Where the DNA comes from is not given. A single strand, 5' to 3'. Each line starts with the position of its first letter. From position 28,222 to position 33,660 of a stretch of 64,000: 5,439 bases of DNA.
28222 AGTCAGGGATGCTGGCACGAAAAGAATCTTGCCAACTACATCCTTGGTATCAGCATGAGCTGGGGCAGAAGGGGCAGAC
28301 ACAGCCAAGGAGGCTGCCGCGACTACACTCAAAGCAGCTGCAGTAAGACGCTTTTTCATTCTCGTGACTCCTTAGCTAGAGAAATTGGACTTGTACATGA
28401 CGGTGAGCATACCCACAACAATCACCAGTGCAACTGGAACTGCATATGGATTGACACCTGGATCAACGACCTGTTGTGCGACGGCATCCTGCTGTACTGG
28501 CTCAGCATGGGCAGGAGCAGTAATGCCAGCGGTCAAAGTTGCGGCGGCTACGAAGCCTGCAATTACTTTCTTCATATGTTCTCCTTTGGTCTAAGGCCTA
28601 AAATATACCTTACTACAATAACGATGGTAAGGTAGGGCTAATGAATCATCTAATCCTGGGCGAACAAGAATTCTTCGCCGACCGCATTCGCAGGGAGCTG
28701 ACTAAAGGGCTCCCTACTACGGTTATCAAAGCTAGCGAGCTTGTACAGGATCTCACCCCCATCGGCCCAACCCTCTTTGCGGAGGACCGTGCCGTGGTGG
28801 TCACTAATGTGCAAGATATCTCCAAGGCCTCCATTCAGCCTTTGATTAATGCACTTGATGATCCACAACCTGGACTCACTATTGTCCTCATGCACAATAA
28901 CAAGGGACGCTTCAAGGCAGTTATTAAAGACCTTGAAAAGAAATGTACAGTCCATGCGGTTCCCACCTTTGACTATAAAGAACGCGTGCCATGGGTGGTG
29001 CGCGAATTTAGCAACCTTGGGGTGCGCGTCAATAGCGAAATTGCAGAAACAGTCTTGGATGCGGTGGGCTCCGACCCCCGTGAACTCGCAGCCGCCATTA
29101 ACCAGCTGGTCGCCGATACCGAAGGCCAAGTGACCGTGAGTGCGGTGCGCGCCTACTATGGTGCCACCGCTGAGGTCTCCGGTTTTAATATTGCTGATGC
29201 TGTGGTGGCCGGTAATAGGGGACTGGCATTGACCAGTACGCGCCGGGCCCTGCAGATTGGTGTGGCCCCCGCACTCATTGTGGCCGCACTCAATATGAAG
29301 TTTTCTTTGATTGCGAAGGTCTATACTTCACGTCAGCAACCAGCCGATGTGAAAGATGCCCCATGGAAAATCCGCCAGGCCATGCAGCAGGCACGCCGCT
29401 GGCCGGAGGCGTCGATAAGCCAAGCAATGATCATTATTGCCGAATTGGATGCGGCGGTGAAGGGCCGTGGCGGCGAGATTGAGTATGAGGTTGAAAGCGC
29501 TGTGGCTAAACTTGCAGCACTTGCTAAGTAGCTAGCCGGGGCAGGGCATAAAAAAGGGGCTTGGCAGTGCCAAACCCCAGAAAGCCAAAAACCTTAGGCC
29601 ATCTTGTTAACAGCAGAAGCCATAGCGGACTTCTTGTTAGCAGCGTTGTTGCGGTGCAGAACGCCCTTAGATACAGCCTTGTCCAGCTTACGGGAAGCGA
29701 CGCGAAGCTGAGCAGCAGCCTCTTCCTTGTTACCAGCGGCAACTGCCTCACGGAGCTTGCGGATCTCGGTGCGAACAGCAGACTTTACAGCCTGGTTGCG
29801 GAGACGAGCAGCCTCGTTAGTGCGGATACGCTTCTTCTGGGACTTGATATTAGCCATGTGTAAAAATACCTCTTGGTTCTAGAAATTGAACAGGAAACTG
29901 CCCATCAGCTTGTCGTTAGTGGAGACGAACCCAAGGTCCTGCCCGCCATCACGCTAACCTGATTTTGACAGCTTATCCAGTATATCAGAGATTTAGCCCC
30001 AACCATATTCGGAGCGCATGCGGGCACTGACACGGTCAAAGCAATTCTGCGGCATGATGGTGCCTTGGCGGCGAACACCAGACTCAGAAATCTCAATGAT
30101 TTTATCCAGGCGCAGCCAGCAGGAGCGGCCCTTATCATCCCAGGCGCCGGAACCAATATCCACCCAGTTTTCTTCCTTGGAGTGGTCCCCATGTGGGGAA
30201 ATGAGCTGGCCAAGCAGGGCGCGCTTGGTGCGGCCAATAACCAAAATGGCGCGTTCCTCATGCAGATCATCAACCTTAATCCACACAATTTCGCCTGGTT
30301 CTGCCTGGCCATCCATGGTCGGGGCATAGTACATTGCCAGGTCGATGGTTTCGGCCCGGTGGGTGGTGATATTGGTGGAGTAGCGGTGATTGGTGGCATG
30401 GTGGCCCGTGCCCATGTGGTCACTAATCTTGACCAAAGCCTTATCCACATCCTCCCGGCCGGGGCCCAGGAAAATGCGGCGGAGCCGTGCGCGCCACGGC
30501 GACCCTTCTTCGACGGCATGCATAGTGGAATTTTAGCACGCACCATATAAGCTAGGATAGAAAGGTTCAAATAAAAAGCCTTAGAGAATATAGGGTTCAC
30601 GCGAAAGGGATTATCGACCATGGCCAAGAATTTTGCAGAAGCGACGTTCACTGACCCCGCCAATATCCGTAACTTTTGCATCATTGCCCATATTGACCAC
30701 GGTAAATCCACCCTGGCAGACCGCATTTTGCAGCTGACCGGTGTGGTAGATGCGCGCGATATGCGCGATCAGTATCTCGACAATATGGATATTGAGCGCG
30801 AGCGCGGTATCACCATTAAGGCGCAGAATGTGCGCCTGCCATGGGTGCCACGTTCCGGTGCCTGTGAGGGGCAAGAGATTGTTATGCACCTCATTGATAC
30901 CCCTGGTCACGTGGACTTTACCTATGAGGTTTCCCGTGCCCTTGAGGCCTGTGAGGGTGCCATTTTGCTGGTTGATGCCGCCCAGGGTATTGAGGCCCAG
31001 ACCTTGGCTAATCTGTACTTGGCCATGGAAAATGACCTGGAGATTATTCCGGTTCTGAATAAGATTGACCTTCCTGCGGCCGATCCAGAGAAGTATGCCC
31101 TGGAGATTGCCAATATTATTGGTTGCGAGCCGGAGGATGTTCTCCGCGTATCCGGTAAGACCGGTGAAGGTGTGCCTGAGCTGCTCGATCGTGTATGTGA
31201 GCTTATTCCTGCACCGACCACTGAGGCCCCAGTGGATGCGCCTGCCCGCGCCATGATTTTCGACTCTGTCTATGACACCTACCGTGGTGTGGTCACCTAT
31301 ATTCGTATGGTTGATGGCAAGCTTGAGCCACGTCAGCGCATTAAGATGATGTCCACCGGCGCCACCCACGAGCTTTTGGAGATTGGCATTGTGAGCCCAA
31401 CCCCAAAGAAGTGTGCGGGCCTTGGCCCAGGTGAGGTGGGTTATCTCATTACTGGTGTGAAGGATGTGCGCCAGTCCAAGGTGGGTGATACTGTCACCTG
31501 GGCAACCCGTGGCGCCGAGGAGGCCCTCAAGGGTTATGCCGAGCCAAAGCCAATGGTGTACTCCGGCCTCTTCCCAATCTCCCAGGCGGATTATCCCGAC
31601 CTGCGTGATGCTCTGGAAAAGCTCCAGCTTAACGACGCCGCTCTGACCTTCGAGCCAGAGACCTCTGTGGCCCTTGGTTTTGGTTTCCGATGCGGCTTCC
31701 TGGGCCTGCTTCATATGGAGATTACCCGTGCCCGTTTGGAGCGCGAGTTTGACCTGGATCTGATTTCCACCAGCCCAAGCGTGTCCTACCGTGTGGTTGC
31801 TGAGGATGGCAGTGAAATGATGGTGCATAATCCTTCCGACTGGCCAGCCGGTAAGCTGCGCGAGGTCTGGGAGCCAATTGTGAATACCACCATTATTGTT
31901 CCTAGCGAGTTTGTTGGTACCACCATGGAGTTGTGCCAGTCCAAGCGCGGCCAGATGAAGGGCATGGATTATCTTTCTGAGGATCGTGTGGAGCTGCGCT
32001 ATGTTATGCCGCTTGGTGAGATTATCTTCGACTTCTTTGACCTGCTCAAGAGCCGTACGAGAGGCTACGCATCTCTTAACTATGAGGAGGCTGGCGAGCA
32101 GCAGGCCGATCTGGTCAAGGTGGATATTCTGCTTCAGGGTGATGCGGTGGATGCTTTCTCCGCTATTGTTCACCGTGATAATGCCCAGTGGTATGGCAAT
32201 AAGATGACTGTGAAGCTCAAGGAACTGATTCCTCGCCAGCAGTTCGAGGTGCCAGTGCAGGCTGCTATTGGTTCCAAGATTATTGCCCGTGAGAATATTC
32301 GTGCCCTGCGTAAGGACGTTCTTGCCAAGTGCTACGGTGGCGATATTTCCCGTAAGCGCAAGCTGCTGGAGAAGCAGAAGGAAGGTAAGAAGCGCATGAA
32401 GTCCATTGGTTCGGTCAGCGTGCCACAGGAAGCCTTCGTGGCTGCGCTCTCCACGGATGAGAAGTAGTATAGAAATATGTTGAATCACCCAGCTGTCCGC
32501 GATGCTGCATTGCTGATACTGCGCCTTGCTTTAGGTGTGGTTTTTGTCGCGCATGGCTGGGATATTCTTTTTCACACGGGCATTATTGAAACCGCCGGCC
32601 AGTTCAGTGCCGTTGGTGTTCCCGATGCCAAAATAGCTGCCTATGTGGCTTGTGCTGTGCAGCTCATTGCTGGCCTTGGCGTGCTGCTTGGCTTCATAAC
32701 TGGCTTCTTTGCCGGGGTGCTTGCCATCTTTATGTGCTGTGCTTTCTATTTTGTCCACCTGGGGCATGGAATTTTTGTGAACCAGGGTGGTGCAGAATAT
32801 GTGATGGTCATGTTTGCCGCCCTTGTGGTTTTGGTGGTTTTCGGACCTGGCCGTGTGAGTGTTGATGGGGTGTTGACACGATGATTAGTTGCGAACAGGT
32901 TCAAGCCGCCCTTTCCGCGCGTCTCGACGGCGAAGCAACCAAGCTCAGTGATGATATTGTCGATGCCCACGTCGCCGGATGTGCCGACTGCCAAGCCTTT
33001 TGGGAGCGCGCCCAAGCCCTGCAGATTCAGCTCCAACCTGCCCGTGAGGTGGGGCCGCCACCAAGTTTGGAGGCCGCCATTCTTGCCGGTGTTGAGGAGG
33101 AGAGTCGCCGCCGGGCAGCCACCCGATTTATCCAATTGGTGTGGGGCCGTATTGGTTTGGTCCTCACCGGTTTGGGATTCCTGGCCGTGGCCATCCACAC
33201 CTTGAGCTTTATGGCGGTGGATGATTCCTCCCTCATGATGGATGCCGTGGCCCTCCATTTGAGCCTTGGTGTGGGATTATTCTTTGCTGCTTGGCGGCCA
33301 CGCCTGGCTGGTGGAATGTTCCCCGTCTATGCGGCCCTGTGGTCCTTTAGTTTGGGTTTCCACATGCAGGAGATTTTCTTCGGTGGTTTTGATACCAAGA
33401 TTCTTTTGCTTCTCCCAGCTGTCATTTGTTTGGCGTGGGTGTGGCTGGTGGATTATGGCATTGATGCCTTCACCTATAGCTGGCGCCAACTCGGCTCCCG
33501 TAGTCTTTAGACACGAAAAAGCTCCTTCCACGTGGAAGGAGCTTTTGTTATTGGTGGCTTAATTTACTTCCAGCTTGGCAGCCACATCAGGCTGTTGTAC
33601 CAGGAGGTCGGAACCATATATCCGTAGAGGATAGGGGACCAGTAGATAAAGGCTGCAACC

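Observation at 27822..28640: Tandem trio of small paralogous secreted, membrane-anchored proteins between comEC and holA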

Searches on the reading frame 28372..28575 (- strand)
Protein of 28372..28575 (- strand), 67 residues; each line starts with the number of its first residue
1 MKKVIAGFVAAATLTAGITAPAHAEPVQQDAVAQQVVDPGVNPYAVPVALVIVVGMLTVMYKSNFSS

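Call 3: search_protein_families(library=pfam, proteins=[window:28372-28575:-], max_evalue=1)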
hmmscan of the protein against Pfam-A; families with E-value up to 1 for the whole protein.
window:28372-28575:- (67 aa): 1 family
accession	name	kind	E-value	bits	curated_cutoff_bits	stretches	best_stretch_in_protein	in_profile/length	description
PF08139.17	LPAM_1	-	0.011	16.5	20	1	1-16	1-16/18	Prokaryotic membrane lipoprotein lipid attachment site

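Call 4: search_protein_families(library=ncbifam, proteins=[window:28372-28575:-], max_evalue=1)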
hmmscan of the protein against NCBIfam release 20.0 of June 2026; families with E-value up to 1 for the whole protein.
window:28372-28575:- (67 aa): 2 families
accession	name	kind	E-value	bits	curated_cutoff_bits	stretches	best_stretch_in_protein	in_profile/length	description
NF041742.1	WGxxGxxG_fam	subfamily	0.013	16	35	1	1-31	1-31/69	WGxxGxxG family protein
NF000438.2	blaPOM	exception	0.11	11.7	610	1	26-59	12-45/286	POM family subclass B3 metallo-beta-lactamase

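Call 12: find_homologous_proteins(query=window:28372-28575:-, max_evalue=0.1)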
Query window:28372-28575:- (67 aa): 1 proteins with E <= 0.1 among 3 candidates.
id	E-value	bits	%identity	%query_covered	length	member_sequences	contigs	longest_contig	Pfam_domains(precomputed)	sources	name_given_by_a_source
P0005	1.3e-33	131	100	100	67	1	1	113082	-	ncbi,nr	ncbi:MAG: hypothetical protein Q3972_01365 [Corynebacterium sp.]|nr:hypothetical protein [Corynebact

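Call 17: search_protein_families(library=phrogs, proteins=[window:28372-28575:-], max_evalue=1)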
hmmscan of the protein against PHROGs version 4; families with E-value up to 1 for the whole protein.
window:28372-28575:- (67 aa): 3 families
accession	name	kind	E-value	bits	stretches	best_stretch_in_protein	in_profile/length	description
phrog_27340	-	unknown function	0.052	15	1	1-61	1-62/97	-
phrog_542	-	unknown function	0.074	14.7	1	1-46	1-51/97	-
phrog_23900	-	unknown function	0.098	13.7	1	6-36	12-42/124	-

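Call 18: search_protein_families(library=padloc, proteins=[window:28372-28575:-], max_evalue=1)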
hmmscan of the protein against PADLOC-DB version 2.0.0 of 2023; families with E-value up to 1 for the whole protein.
window:28372-28575:- (67 aa): 0 families

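Call 46: search_solved_structures(query=A3, max_evalue=10)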
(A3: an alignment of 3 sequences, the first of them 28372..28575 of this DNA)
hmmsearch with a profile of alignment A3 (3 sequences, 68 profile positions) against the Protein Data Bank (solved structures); distinct sequences matched with E-value up to 10: 2.
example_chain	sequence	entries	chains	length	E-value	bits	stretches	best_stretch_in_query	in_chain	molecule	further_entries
2qgu_A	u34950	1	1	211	0.28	14.6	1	2-39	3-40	Probable signal peptide protein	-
6bmt_B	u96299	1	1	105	0.41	14.1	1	1-32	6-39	Hypothetical Protein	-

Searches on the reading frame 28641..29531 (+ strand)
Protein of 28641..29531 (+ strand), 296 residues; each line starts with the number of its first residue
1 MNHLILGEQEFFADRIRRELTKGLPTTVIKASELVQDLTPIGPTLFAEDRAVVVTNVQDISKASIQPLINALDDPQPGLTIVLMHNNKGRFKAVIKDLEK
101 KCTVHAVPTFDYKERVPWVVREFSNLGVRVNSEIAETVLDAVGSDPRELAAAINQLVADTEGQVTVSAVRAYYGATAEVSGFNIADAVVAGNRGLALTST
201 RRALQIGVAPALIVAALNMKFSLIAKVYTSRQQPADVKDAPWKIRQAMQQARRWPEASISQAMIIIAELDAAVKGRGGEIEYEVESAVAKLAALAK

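Call 3: search_protein_families(library=pfam, proteins=[window:28641-29531:+], max_evalue=1)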
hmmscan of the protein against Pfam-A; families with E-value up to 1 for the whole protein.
window:28641-29531:+ (296 aa): 4 families
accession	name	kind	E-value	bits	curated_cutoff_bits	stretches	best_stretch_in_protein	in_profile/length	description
PF21694.2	DNA_pol3_delta_C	-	3.2e-08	34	27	1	181-290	4-120/121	DNA polymerase III delta subunit, C-terminal domain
PF12169.13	DNA_pol3_gamma3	-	0.006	16.8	24.4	1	164-251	1-88/143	DNA polymerase III subunits gamma and tau domain III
PF06144.19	DNA_pol3_delta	-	0.012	16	21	1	44-104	53-120/124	DNA polymerase III, delta subunit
PF15976.11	CooC_C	-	0.048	14.1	29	1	163-199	10-46/93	CS1-pili formation C-terminal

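Call 4: search_protein_families(library=ncbifam, proteins=[window:28641-29531:+], max_evalue=1)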
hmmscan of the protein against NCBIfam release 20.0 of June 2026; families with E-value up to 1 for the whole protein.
window:28641-29531:+ (296 aa): 9 families
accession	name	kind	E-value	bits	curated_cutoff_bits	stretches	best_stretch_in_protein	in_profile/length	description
NF004165.0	PRK05629.1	equivalog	7.5e-85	284.8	301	1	3-296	10-319/319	DNA polymerase III subunit delta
NF005918.0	PRK07914.1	equivalog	7.1e-61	206.4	420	1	3-295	9-318/321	hypothetical protein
TIGR01128.2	holA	equivalog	3e-40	138.5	80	1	43-291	54-316/316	DNA polymerase III subunit delta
TIGR02397.1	dnaX_nterm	equivalog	2.8e-05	23.5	250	1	56-275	125-339/355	DNA polymerase III subunit gamma/tau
NF006585.0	PRK09111.1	equivalog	0.0001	21.1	604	1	146-251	243-348/616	DNA polymerase III subunit gamma/tau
NF011512.0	PRK14950.1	equivalog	0.0025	17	593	1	51-197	123-266/585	DNA polymerase III subunits gamma and tau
NF004570.0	PRK05907.1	equivalog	0.028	13.6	480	1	44-101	70-127/316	hypothetical protein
NF004046.1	PRK05563.1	equivalog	0.056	12.3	400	1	153-274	220-340/567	DNA polymerase III subunit gamma/tau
NF011519.0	PRK14958.1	equivalog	0.098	11.2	912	1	31-228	104-296/509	DNA polymerase III subunits gamma and tau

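Call 10: find_related_loci(query=window:28641-29531:+, collection=genome_contigs, flank=5000)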
Query window:28641-29531:+ (296 aa) in genome_contigs; peptide patterns used: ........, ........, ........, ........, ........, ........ (x = any residue, [..] = any of these).
102 stretches matched a pattern; 2 encode a relative of the query (tblastn E <= 1e-3); 2 distinct loci.
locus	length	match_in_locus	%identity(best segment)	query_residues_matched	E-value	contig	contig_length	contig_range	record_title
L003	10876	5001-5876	84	1-291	4e-169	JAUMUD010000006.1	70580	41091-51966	MAG: Corynebacterium sp. isolate S11A_St_5 NODE_21_length_70580_cov_27.858901, whole genome shotgun sequence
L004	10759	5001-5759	34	43-288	3e-34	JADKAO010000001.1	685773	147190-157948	MAG: Actinomycetales bacterium isolate Mari_18-Q3-R65-66_BAT3C.41 tig00001567-10-6845820, whole genome shotgun sequence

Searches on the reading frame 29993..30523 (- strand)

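Call 69: search_protein_families(library=pfam, proteins=[window:29993-30523:-], max_evalue=0.001)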
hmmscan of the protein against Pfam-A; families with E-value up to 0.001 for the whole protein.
window:29993-30523:- (176 aa): 1 family
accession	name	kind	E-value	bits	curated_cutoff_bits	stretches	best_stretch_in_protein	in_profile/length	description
PF02452.23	PemK_toxin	-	0.00056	20.5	23.1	1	76-169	2-105/109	PemK-like, MazF-like toxin of type II toxin-antitoxin system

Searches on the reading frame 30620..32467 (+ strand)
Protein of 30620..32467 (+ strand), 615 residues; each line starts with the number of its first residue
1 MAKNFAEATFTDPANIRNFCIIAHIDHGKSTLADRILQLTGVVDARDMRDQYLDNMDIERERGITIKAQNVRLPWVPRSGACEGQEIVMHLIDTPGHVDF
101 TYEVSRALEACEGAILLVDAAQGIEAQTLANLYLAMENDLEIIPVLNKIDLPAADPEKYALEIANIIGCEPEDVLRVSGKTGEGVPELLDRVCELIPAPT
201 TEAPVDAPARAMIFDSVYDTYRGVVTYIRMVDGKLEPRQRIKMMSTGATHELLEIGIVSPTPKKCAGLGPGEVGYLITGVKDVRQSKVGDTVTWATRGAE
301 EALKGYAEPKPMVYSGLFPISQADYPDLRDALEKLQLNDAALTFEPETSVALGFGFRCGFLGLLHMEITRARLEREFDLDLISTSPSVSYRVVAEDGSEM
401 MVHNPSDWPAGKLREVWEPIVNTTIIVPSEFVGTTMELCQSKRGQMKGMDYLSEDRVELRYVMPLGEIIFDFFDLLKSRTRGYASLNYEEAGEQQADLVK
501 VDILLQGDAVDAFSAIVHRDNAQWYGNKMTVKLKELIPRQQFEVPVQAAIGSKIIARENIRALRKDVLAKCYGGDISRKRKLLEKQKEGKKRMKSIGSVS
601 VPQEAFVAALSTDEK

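Call 23: list_cluster_members(proteins=[window:30620-32467:+, window:29594-29857:-, window:28641-29531:+, window:28372-28575:-, window:28144-28359:-, window:27822-28118:-])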
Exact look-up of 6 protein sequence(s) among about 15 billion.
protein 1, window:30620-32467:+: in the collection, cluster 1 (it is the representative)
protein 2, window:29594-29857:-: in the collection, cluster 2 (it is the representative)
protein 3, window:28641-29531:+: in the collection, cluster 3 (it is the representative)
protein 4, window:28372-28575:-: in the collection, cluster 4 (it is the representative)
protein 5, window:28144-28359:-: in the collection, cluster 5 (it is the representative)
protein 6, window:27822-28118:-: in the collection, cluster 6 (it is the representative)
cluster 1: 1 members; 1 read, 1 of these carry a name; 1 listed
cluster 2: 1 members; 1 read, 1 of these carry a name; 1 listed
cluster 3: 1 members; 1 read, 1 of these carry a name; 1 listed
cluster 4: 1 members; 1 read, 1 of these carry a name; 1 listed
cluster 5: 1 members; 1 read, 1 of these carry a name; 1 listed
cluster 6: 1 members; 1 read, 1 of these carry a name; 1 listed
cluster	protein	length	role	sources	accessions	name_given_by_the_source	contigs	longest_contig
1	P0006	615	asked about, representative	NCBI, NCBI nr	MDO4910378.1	MAG: translation elongation factor 4 [Corynebacterium sp.] | translation elongation factor 4 [Corynebacterium sp.]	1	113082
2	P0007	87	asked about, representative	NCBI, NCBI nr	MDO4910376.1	MAG: 30S ribosomal protein S20 [Corynebacterium sp.] | 30S ribosomal protein S20 [Corynebacterium sp.]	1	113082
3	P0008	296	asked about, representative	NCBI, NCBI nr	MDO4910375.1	MAG: DNA polymerase III subunit delta [Corynebacterium sp.] | DNA polymerase III subunit delta [Corynebacterium sp.]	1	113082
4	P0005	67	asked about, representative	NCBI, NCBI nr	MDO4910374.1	MAG: hypothetical protein Q3972_01365 [Corynebacterium sp.] | hypothetical protein [Corynebacterium sp.]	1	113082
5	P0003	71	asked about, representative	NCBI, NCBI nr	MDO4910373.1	MAG: hypothetical protein Q3972_01360 [Corynebacterium sp.] | hypothetical protein [Corynebacterium sp.]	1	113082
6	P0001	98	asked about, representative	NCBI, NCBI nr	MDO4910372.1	MAG: hypothetical protein Q3972_01355 [Corynebacterium sp.] | hypothetical protein [Corynebacterium sp.]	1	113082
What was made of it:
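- Tried and rejected: Even LepA is a singleton at 90% identity, so this is a poorly sampled lineage (call 23).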

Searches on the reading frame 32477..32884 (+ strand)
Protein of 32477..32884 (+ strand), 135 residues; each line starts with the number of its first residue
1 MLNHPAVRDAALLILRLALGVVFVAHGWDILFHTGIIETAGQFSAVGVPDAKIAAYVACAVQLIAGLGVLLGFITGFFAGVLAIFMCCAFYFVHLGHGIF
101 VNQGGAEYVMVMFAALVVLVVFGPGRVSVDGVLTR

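Call 69: search_protein_families(library=pfam, proteins=[window:32477-32884:+], max_evalue=0.001)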
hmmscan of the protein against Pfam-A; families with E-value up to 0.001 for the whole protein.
window:32477-32884:+ (135 aa): 1 family
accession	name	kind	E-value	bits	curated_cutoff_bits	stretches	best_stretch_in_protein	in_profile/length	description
PF07681.17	DoxX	-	5.3e-19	69.1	23.6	1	11-94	1-84/85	DoxX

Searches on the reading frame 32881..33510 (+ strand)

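Call 69: search_protein_families(library=pfam, proteins=[window:32881-33510:+], max_evalue=0.001)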
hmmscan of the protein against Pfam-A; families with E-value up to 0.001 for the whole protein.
window:32881-33510:+ (209 aa): 1 family
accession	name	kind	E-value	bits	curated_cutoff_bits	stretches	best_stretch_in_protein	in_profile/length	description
PF13490.11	zf-HC2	-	6.8e-10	39.3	22.2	1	4-38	1-35/35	Putative zinc-finger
